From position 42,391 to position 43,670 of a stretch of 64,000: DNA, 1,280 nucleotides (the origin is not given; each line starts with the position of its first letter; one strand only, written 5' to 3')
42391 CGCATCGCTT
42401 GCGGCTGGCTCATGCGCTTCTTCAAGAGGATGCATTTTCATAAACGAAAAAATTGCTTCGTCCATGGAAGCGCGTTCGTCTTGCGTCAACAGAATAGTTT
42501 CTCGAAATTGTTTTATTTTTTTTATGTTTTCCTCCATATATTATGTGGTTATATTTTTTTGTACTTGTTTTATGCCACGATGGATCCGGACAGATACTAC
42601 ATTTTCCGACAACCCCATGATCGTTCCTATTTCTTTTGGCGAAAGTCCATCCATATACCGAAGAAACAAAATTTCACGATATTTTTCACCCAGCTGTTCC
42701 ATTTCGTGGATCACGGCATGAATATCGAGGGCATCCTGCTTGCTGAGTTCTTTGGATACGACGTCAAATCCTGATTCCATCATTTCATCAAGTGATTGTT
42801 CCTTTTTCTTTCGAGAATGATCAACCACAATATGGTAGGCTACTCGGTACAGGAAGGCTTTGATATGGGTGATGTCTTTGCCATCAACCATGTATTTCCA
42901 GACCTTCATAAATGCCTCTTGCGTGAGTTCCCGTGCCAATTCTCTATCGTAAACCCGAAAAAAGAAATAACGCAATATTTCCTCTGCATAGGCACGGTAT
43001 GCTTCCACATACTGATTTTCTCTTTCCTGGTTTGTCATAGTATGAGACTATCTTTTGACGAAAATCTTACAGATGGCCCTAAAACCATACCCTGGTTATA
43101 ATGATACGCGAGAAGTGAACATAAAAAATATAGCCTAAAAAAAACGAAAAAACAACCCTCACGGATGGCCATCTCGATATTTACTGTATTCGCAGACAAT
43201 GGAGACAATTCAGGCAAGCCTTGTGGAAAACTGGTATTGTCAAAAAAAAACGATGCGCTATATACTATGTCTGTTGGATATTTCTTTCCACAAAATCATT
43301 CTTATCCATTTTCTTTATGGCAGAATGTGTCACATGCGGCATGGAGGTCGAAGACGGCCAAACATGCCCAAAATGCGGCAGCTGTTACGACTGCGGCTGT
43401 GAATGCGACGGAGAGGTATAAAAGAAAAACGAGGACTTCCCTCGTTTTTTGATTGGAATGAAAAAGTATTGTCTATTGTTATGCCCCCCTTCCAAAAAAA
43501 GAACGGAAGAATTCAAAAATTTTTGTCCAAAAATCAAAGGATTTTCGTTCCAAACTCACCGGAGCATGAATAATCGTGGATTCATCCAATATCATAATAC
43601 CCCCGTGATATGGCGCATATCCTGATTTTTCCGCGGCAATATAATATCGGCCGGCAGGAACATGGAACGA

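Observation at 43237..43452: Stand-alone 34-aa octa-cysteine peptide gene with its own promoter and terminator, divergent from an ECF sigma/anti-sigma pair.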

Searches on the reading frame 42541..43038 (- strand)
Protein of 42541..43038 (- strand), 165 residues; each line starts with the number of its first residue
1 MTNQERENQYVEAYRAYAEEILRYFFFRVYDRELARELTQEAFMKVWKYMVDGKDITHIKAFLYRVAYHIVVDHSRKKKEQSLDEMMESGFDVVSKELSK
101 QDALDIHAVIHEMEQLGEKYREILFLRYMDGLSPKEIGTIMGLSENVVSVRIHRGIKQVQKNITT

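Call 6: search_protein_families(library=pfam, proteins=[window:42541-43038:-], max_evalue=0.01)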
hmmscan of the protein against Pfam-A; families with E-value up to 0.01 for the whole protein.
window:42541-43038:- (165 aa): 5 families
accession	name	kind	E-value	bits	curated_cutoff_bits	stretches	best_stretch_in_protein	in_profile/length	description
PF08281.18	Sigma70_r4_2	-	1.4e-13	50.7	25.7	1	108-158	3-53/54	Sigma-70, region 4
PF04545.22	Sigma70_r4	-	3.3e-09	36.5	24.1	1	113-161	2-50/50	Sigma-70, region 4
PF07638.17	Sigma70_ECF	-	1.2e-07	32.3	21.1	1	36-150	50-170/185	ECF sigma factor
PF04542.20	Sigma70_r2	-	2.5e-06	27.6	24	1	14-79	2-69/71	Sigma-70 region 2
PF06530.18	Phage_antitermQ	-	5.9e-05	23.4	26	1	99-154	46-101/118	Phage antitermination protein Q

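Call 10: find_encoding_contigs(protein=window:42541-43038:-, flank=10000, max_places=10)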
Protein window:42541-43038:- (165 aa): 24 contigs read that carry it; 8 places shown.
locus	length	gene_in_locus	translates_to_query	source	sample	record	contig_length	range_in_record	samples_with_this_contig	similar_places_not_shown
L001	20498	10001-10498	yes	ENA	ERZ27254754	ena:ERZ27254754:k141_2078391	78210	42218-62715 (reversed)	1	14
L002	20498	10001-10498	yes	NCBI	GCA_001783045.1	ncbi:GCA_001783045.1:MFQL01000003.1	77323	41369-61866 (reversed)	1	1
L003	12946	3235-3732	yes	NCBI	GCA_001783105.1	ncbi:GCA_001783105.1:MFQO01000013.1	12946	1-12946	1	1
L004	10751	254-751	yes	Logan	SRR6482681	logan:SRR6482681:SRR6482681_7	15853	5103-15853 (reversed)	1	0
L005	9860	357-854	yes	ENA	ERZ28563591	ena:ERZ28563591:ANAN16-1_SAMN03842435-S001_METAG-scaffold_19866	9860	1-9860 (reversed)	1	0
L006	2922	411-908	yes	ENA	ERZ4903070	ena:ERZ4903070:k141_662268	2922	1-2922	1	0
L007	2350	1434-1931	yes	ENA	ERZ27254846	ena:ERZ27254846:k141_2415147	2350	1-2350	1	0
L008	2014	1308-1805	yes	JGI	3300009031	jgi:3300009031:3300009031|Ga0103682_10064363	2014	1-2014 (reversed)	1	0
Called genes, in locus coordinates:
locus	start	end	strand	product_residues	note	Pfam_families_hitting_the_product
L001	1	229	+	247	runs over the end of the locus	PF02096:60KD_IMP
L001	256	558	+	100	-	PF05239:PRC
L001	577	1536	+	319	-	-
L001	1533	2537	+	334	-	PF17125:Methyltr_RsmF_N (weak), PF01189:Methyltr_RsmB-F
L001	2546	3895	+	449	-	PF04932:Wzy_C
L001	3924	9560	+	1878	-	PF00041:fn3 (weak), PF09294:Interfer-bind (faint), PF16656:Pur_ac_phosph_N (faint), PF23376:Fn3_VIN3 (faint), PF00041:fn3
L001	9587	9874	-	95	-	-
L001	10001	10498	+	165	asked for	PF07638:Sigma70_ECF, PF04542:Sigma70_r2 (weak), PF08281:Sigma70_r4_2, PF04545:Sigma70_r4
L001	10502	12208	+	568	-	PF18915:DUF5667 (weak)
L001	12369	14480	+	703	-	PF07705:CARDB (weak)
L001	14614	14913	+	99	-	PF04221:RelB (weak)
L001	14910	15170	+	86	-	PF15738:YafQ_toxin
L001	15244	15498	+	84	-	PF01035:DNA_binding_1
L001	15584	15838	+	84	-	PF00462:Glutaredoxin, PF13417:GST_N_3 (weak)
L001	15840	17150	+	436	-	PF00342:PGI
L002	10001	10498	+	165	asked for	PF07638:Sigma70_ECF, PF04542:Sigma70_r2 (weak), PF08281:Sigma70_r4_2, PF04545:Sigma70_r4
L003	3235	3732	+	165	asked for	PF07638:Sigma70_ECF, PF04542:Sigma70_r2 (weak), PF08281:Sigma70_r4_2, PF04545:Sigma70_r4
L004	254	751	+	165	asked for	PF07638:Sigma70_ECF, PF04542:Sigma70_r2 (weak), PF08281:Sigma70_r4_2, PF04545:Sigma70_r4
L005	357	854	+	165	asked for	PF07638:Sigma70_ECF, PF04542:Sigma70_r2 (weak), PF08281:Sigma70_r4_2, PF04545:Sigma70_r4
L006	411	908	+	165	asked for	PF07638:Sigma70_ECF, PF04542:Sigma70_r2 (weak), PF08281:Sigma70_r4_2, PF04545:Sigma70_r4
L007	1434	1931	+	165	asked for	PF07638:Sigma70_ECF, PF04542:Sigma70_r2 (weak), PF08281:Sigma70_r4_2, PF04545:Sigma70_r4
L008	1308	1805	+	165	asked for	PF07638:Sigma70_ECF, PF04542:Sigma70_r2 (weak), PF08281:Sigma70_r4_2, PF04545:Sigma70_r4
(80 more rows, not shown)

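Call 18: find_related_loci(query=window:42541-43038:-, collection=genome_contigs, flank=4000)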
Query window:42541-43038:- (165 aa) in genome_contigs; peptide patterns used: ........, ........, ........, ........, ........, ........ (x = any residue, [..] = any of these).
68 stretches matched a pattern; 3 encode a relative of the query (tblastn E <= 1e-3); 3 distinct loci.
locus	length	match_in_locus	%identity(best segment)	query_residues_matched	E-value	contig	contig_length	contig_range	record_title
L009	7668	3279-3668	48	28-156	2e-35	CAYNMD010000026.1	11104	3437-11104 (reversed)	MAG TPA_asm: uncultured Bdellovibrionales bacterium isolate SRP135725_co1_638 genome assembly, contig: NODE_8269_length_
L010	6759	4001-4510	28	4-163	1e-15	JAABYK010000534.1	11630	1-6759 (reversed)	MAG: candidate division KSB1 bacterium isolate CS3-K085 K_merged_R1_(paired)_contig_151172, whole genome shotgun sequenc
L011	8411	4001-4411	26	21-164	1e-8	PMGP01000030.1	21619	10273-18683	MAG: Acidobacteriaceae bacterium isolate bog_321 73.20120600_S2D.28_contig_2116, whole genome shotgun sequence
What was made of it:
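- Tried and rejected: The genome_contigs scan found only three distant loci (call 18).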

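Call 21: find_homologous_proteins(query=window:42541-43038:-, max_evalue=1e-10)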
Query window:42541-43038:- (165 aa): 902 proteins with E <= 1e-10 among 952 candidates; the best 120 are listed.
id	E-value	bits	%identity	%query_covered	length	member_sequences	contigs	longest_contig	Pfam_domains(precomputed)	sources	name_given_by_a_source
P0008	7.4e-100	349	99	99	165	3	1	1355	PF07638.18,PF04545.23,PF04542.21,PF08281.19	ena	-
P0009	3.9e-53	198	54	99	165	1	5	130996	PF04545.23,PF04542.21,PF08281.19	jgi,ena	jgi:RNA polymerase sigma-70 factor, ECF subfamily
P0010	2.6e-52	195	57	98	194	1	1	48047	PF04545.23,PF04542.21,PF08281.19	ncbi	-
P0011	3.7e-52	194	55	97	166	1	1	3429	PF04545.23,PF04542.21,PF08281.19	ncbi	-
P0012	8.8e-50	187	51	99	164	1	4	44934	PF04545.23,PF04542.21,PF08281.19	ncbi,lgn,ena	-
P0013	5.7e-49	184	55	98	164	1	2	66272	PF04545.23,PF04542.21,PF08281.19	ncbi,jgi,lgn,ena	jgi:RNA polymerase sigma-70 factor, ECF subfamily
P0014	2.0e-48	182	56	99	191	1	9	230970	PF04545.23,PF04542.21,PF08281.19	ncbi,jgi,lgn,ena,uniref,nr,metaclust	ncbi:MAG: hypothetical protein COV59_00675 [Candidatus Magasanikbacteria bacterium CG11_big_fil_rev_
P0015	4.2e-47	178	53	93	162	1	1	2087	PF04545.23,PF04542.21,PF08281.19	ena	-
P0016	8.1e-47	177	52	96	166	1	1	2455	PF04545.23,PF04542.21,PF08281.19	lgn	-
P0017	2.0e-46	176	51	94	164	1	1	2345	PF04545.23,PF04542.21,PF08281.19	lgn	-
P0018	3.4e-46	175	51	94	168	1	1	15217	PF04545.23,PF04542.21,PF08281.19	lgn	-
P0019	9.9e-46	174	53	92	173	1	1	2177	PF04545.23,PF04542.21,PF08281.19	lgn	-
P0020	3.7e-45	172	51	93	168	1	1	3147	PF04545.23,PF04542.21,PF08281.19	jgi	jgi:RNA polymerase sigma-70 factor (ECF subfamily)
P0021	8.1e-45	171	52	96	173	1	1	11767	PF04545.23,PF04542.21,PF08281.19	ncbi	-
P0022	8.1e-45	171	49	95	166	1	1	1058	PF04545.23,PF04542.21,PF08281.19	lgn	-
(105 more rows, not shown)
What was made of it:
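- Tried and rejected: The protein search showed a gap from 99% to 57% identity (call 21).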

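Call 23: find_encoding_contigs(protein=P0009, flank=6000, max_places=2)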
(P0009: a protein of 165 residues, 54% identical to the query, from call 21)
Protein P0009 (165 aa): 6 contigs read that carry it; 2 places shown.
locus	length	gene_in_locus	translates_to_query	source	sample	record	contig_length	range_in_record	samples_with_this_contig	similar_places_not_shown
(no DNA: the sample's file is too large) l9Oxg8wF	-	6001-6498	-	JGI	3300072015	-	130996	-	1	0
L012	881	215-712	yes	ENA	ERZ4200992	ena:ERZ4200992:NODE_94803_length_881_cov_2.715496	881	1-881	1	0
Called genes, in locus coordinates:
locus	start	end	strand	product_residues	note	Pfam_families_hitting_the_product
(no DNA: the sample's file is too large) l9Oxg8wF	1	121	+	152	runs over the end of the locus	-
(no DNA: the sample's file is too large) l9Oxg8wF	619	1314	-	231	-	PF20582:UPF0758_N, PF04002:RadC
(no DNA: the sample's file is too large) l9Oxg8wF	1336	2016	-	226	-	-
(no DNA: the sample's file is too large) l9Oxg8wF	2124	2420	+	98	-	PF00581:Rhodanese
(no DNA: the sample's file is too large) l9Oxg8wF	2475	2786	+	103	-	-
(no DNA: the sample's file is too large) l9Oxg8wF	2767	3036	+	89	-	PF15738:YafQ_toxin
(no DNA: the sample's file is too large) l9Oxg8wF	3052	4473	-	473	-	PF00474:SSF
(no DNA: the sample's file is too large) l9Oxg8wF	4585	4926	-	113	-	-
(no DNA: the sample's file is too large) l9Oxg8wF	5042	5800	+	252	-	PF01978:TrmB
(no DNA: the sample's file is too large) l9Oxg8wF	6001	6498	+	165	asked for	PF04542:Sigma70_r2 (weak), PF08281:Sigma70_r4_2, PF04545:Sigma70_r4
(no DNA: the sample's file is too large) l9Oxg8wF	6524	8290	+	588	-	PF18915:DUF5667, PF13620:CarboxypepD_reg (weak)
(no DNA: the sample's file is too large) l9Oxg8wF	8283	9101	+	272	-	PF00696:AA_kinase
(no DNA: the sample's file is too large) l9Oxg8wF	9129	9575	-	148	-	PF00293:NUDIX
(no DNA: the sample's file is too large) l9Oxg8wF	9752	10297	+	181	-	PF13473:Cupredoxin_1, PF00127:Copper-bind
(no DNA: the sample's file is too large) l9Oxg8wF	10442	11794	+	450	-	-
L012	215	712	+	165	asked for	PF04542:Sigma70_r2 (weak), PF08281:Sigma70_r4_2, PF04545:Sigma70_r4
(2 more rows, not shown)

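Call 24: find_encoding_contigs(protein=P0010, flank=6000, max_places=2)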
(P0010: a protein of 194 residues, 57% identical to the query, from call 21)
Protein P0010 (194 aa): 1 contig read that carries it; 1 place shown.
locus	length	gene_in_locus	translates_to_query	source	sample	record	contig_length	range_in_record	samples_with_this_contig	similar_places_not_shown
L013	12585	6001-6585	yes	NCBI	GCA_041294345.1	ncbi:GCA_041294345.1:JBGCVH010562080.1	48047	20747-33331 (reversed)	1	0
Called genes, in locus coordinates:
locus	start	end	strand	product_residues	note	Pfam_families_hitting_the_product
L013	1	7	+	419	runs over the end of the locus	PF12704:MacB_PCD, PF02687:FtsX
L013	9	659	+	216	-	PF20108:DUF6498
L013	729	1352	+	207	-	PF20108:DUF6498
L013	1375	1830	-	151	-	PF00072:Response_reg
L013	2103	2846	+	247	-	-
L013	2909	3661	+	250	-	PF12146:Hydrolase_4 (faint), PF12697:Abhydrolase_6 (faint), PF00326:Peptidase_S9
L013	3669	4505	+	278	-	-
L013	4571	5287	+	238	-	PF00005:ABC_tran, PF13304:AAA_21 (weak)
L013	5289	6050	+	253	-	PF01061:ABC2_membrane, PF12698:ABC2_membrane_3 (weak)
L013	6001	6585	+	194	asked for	PF04542:Sigma70_r2, PF08281:Sigma70_r4_2, PF04545:Sigma70_r4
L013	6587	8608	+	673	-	PF18915:DUF5667 (weak), PF10342:Kre9_KNH (faint)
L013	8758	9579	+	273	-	-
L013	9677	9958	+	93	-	PF01329:Pterin_4a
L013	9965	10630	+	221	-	PF00753:Lactamase_B, PF13483:Lactamase_B_3, PF12706:Lactamase_B_2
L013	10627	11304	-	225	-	PF01135:PCMT, PF01596:Methyltransf_3, PF13578:Methyltransf_24, PF13649:Methyltransf_25 (weak)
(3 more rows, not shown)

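Call 25: find_encoding_contigs(protein=P0014, flank=6000, max_places=2)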
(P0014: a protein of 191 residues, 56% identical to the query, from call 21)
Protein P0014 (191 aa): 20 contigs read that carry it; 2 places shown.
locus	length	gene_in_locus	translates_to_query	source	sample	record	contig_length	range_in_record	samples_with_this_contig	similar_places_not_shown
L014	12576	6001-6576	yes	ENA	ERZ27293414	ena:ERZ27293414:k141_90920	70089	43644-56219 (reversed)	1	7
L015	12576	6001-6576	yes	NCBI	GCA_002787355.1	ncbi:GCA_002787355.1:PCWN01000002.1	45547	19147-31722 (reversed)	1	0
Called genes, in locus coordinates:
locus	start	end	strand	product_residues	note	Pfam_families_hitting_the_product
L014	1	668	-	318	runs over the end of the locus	PF01699:Na_Ca_ex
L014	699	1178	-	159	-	PF07884:VKOR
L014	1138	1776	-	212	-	PF13462:Thioredoxin_4, PF01323:DSBA, PF13743:Thioredoxin_5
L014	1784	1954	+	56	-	-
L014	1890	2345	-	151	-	-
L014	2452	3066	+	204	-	PF00931:NB-ARC (faint), PF00485:PRK, PF13238:AAA_18 (faint)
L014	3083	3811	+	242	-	PF13476:AAA_23 (faint), PF00005:ABC_tran, PF13304:AAA_21 (weak)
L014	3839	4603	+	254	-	PF01061:ABC2_membrane, PF12698:ABC2_membrane_3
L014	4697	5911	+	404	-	PF22807:TrAA12, PF07995:GSDH, PF22807:TrAA12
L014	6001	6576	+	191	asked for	PF04542:Sigma70_r2 (weak), PF08281:Sigma70_r4_2, PF04545:Sigma70_r4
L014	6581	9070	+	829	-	PF10342:Kre9_KNH (faint), PF18915:DUF5667 (weak), PF13620:CarboxypepD_reg (faint)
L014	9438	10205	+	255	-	PF10648:Gmad2 (weak), PF27854:Heavy_Cys_CGP (weak)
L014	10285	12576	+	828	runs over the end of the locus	PF00041:fn3 (faint), PF21910:GH85_C (faint), PF19077:Big_13 (faint), PF24421:Ig_J (faint)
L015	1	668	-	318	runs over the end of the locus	PF01699:Na_Ca_ex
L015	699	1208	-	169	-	PF07884:VKOR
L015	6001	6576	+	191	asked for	PF04542:Sigma70_r2 (weak), PF08281:Sigma70_r4_2, PF04545:Sigma70_r4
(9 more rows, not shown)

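Call 28: find_encoding_contigs(protein=P0008, flank=3000, max_places=4)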
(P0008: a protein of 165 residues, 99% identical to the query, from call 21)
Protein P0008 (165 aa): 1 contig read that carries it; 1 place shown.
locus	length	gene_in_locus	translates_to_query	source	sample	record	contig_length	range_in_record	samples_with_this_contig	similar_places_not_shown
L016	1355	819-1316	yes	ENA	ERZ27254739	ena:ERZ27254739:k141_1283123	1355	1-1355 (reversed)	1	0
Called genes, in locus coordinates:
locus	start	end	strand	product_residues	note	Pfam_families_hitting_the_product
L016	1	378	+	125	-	?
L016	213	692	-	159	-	-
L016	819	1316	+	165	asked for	PF07638:Sigma70_ECF, PF04542:Sigma70_r2 (weak), PF08281:Sigma70_r4_2, PF04545:Sigma70_r4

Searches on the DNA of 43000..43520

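Call 70: search_rna_families(source=window, start=43000, end=43520, threshold=evalue, max_evalue=1)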
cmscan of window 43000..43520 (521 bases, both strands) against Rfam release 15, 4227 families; matches with E-value up to 1: 2.
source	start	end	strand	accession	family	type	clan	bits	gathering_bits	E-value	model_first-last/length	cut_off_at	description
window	43411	43489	-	RF00896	mir-787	Gene; miRNA;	-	20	57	0.26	1-72/72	no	mir-787 microRNA precursor family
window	43008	43038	-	RF00617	cHP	Cis-reg;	CL00129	16.7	40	0.97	1-45/45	no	Flavivirus capsid hairpin cHP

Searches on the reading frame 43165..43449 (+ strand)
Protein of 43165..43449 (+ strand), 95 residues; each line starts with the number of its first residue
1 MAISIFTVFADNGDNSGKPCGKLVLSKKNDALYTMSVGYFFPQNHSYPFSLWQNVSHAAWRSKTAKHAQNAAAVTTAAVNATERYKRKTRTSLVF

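Call 32: list_cluster_members(proteins=[window:43317-43418:+, window:43165-43449:+])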
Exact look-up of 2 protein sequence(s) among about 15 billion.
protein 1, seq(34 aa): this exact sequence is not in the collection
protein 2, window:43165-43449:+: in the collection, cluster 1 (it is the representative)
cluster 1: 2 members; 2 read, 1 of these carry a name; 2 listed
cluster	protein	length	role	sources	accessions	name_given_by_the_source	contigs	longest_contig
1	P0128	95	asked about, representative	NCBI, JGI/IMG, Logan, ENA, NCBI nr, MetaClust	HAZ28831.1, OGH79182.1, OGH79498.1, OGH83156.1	MAG TPA: hypothetical protein DCY48_03610 [Candidatus Magasanikbacteria bacterium] | MAG: hypothetical protein A3I74_04665 [Candidatus Magasanikbacteria bacterium ... | \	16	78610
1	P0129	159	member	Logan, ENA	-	-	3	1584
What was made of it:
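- Gene callers chose the 95-aa frame (calls 10, 32). The exact peptide is absent from a collection of 15 billion proteins (call 32).
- Tried and rejected: The exact sequence is not in the 15-billion-protein collection (call 32).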

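Call 33: search_protein_families(library=ncbifam, proteins=[window:43165-43449:+], max_evalue=10)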
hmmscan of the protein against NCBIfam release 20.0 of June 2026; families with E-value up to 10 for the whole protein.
window:43165-43449:+ (95 aa): 1 family
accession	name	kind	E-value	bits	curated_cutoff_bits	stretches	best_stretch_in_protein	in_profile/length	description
TIGR00972.1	3a0107s01c2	equivalog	0.13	11.6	343.2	1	25-75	71-122/248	phosphate ABC transporter ATP-binding protein PstB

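Call 34: search_protein_families(library=pfam, proteins=[window:43165-43449:+], max_evalue=10)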
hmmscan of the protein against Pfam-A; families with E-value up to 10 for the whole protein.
window:43165-43449:+ (95 aa): 0 families
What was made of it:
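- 43165..43452 (+): The 95-aa ORF that public records annotate as 'hypothetical protein' (OGH79182.1 and others). It is in a different frame from the peptide and is probably a gene-caller artefact. It has no family match (calls 33, 34).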

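Call 100: predict_structure(protein=window:43165-43449:+)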
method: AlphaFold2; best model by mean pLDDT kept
length: 95 residues; sequences in the alignment: 1
mean_pLDDT: 52.8   pTM: 0.29
mean pLDDT of the five models: 52.8, 49.5, 46.9, 44.9, 42.2
residues with pLDDT >= 90: 0; 70-90: 0; 50-70: 58; < 50: 37
segments of 3 or more residues with pLDDT < 50: 42-76
pLDDT, mean of each block of 10 residues (from residue 1): 63 58 67 59 43 39 42 49 57 48
secondary structure, 60 per line:
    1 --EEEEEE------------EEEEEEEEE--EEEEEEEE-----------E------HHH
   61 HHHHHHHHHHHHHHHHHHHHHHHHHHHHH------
elements in order: E3-8 E21-29 E32-39 H58-89
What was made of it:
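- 43165..43452 (+): AlphaFold2 gives mean pLDDT 52.8 with no residue at or above 70 (call 100; single sequence, so a weak control).
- The 95-aa ORF has no relatives outside this population and no family match, spans the promoter-like site and the terminator, and models poorly (calls 32-34, 100).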
